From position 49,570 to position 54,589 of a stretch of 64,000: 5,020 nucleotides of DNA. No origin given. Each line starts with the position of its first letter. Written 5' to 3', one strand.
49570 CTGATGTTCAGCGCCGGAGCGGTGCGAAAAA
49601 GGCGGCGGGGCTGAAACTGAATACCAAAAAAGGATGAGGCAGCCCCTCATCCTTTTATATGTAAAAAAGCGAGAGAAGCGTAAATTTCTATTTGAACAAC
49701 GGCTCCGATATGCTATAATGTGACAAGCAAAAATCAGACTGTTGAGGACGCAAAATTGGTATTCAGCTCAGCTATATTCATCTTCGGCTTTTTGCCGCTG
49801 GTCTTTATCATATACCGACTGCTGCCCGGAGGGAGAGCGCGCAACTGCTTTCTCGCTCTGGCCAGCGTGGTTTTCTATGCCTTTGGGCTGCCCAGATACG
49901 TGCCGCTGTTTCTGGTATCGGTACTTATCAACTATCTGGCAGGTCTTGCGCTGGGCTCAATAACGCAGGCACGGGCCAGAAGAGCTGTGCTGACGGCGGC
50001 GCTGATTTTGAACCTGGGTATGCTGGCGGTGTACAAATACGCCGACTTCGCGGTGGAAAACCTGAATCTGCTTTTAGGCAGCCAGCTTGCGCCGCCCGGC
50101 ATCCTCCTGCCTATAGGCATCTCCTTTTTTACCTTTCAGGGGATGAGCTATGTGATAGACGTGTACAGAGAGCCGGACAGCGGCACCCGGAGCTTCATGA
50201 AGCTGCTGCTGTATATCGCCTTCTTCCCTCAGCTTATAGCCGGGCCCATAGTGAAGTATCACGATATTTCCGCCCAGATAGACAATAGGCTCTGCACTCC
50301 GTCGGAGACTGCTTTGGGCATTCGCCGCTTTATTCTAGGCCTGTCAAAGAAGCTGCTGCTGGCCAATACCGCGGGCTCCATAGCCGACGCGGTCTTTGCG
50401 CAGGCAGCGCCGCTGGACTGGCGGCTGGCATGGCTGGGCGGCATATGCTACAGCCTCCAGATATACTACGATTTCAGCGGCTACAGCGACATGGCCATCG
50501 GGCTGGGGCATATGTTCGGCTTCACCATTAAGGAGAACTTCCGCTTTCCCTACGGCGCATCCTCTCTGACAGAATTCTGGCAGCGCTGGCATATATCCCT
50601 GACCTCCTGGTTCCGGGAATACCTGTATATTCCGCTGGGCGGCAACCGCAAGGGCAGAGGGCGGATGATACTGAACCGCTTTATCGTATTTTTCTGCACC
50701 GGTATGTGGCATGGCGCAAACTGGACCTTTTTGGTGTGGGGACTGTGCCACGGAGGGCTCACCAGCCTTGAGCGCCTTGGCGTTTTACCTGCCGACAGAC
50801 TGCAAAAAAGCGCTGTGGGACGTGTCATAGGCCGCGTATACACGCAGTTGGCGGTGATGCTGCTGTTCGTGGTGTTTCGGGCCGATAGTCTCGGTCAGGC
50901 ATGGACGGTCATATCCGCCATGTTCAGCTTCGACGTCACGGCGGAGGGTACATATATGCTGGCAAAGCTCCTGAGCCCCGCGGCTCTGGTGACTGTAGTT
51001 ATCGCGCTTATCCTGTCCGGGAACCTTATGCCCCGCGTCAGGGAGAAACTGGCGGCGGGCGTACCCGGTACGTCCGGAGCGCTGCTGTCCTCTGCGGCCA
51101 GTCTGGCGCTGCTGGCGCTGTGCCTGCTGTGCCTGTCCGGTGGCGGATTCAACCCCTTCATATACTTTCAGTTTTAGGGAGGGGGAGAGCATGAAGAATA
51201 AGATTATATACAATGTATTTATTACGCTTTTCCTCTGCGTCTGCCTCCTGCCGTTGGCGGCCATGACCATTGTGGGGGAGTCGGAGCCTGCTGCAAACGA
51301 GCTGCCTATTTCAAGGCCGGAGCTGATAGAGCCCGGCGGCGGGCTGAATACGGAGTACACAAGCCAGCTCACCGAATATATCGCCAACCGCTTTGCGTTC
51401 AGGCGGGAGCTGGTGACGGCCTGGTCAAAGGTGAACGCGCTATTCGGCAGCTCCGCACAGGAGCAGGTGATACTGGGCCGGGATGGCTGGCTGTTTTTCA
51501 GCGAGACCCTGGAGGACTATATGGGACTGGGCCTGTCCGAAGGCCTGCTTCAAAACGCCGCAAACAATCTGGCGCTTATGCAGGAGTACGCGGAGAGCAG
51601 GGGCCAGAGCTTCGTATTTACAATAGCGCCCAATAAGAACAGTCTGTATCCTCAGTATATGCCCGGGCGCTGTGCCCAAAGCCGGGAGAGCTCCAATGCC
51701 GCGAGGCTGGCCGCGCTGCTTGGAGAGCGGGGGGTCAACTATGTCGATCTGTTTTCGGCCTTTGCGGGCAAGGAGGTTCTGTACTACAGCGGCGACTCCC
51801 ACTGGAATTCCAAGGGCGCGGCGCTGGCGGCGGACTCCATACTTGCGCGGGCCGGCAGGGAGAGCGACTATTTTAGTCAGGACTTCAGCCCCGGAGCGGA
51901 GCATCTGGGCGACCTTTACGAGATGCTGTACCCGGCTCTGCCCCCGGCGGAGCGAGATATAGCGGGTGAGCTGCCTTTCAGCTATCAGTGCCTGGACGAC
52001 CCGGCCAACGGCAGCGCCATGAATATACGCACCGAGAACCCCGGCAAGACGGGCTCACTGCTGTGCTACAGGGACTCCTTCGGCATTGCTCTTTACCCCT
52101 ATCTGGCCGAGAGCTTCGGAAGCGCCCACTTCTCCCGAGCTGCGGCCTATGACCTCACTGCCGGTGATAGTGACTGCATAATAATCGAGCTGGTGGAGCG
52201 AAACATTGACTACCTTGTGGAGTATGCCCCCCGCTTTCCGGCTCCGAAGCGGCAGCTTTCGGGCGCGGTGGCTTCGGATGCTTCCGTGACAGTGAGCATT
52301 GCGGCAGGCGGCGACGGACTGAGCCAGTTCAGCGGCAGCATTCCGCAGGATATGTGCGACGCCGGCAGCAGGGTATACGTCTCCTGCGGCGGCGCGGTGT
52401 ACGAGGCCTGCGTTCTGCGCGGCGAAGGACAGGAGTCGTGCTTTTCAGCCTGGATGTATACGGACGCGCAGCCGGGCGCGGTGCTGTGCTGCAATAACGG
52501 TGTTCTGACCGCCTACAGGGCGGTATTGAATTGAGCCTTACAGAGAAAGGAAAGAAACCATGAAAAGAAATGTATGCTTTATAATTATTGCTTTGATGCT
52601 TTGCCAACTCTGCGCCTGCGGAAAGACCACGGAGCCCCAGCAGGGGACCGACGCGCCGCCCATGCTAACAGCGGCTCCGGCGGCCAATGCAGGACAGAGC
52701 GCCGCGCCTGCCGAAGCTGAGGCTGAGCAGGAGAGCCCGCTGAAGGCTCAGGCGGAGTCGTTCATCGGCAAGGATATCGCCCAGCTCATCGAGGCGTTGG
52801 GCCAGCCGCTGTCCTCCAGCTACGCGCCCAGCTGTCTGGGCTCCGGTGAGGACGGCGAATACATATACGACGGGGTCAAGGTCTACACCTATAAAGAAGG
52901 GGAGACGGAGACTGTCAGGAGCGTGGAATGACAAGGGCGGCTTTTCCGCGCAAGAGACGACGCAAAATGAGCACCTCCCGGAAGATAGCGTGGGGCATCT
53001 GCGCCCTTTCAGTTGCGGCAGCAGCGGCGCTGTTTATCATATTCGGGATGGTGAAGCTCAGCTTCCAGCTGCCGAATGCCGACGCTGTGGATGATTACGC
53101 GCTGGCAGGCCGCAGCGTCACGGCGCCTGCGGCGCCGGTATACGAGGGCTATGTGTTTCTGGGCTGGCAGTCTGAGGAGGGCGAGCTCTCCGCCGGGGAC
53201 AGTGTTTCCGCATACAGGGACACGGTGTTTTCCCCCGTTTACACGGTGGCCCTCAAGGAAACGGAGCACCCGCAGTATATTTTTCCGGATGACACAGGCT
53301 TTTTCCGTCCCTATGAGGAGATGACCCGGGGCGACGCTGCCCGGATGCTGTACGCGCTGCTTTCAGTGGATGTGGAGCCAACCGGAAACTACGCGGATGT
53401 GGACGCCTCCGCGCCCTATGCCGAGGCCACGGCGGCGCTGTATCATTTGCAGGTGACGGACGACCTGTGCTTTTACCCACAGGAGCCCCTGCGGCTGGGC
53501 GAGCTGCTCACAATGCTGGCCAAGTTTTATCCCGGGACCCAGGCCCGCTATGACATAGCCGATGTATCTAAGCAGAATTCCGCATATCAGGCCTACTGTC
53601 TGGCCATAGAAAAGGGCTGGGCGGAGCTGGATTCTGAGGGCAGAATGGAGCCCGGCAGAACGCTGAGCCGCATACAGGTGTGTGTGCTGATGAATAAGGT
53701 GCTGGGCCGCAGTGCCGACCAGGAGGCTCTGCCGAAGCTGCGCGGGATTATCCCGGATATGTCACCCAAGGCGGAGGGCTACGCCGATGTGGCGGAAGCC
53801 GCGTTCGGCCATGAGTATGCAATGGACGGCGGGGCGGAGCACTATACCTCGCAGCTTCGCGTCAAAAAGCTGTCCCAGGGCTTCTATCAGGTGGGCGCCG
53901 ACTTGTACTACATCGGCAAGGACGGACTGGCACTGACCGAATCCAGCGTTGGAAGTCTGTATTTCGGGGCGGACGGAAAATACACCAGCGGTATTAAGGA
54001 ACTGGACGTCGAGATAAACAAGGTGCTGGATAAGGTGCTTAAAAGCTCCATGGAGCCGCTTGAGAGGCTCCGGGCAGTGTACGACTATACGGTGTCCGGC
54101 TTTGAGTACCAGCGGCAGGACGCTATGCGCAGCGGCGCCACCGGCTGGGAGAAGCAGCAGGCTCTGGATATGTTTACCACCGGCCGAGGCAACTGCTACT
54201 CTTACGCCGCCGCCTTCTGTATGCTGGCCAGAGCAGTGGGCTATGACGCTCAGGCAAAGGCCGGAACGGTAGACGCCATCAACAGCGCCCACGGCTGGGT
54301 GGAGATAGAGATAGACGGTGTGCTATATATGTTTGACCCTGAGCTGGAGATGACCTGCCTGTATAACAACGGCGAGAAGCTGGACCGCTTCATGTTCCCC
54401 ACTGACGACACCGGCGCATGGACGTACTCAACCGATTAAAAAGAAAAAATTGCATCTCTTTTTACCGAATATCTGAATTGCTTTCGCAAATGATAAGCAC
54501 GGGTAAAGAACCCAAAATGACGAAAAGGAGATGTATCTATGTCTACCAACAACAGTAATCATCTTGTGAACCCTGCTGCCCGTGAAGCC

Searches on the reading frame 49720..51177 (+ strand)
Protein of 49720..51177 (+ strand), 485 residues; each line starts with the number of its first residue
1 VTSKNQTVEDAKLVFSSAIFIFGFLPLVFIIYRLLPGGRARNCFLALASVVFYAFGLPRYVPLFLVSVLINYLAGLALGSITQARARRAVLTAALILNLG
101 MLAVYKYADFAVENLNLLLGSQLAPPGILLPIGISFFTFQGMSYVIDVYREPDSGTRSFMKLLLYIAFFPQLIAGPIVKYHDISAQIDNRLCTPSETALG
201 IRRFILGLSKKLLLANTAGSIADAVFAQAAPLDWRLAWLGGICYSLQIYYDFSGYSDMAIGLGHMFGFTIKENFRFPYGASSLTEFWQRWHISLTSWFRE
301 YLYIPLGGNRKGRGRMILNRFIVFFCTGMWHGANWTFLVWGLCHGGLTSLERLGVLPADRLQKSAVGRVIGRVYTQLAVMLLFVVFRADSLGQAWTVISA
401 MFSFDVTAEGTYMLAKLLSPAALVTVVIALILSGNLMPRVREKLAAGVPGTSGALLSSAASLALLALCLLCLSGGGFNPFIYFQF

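Call 40: search_protein_families(library=pfam, proteins=[window:49720-51177:+], max_evalue=0.00001)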
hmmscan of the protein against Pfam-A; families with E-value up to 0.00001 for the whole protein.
window:49720-51177:+ (485 aa): 1 family
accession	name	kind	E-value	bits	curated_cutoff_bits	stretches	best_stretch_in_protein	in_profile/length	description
PF03062.24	MBOAT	-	1.2e-31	110.7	27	1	154-352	76-295/337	MBOAT, membrane-bound O-acyltransferase family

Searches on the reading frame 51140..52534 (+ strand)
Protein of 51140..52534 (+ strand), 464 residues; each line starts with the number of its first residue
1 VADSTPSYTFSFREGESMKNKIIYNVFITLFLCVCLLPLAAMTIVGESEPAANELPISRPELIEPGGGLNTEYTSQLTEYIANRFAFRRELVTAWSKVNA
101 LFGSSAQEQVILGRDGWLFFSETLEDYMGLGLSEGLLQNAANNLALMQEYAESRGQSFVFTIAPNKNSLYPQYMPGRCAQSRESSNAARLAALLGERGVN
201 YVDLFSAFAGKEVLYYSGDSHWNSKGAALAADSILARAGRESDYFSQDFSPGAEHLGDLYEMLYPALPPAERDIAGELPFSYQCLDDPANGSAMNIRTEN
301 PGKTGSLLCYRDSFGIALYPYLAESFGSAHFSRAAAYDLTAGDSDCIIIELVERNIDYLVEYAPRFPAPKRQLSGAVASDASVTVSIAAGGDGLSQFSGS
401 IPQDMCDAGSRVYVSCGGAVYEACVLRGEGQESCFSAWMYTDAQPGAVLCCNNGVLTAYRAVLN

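Call 41: search_protein_families(library=pfam, proteins=[window:51140-52534:+], max_evalue=0.00001)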
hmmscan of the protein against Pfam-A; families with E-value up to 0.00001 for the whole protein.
window:51140-52534:+ (464 aa): 1 family
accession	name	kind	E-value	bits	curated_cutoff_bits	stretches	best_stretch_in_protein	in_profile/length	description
PF16822.11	ALGX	-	3.5e-20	73.2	26.5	1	110-241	1-133/268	SGNH hydrolase-like domain, acetyltransferase AlgX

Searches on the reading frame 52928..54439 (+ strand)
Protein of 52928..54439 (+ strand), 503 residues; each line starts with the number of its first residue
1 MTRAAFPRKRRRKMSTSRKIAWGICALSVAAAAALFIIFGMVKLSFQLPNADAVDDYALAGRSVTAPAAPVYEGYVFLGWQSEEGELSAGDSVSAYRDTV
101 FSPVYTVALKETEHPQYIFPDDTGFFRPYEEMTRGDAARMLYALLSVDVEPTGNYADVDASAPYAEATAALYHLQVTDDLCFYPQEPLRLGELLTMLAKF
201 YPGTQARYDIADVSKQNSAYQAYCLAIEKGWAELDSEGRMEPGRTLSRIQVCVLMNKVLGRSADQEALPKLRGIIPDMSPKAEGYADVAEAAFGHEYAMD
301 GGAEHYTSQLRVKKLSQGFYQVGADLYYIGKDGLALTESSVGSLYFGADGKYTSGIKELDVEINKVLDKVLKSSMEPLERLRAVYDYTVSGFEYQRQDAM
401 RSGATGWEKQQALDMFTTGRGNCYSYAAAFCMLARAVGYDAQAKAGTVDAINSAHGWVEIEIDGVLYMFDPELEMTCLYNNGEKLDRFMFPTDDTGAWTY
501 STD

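Call 41: search_protein_families(library=pfam, proteins=[window:52928-54439:+], max_evalue=0.00001)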
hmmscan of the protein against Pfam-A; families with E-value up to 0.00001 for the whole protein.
window:52928-54439:+ (503 aa): 1 family
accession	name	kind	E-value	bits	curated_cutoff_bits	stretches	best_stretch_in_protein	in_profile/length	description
PF01841.26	Transglut_core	-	3e-14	53.6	23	1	368-464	5-100/108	Transglutaminase-like superfamily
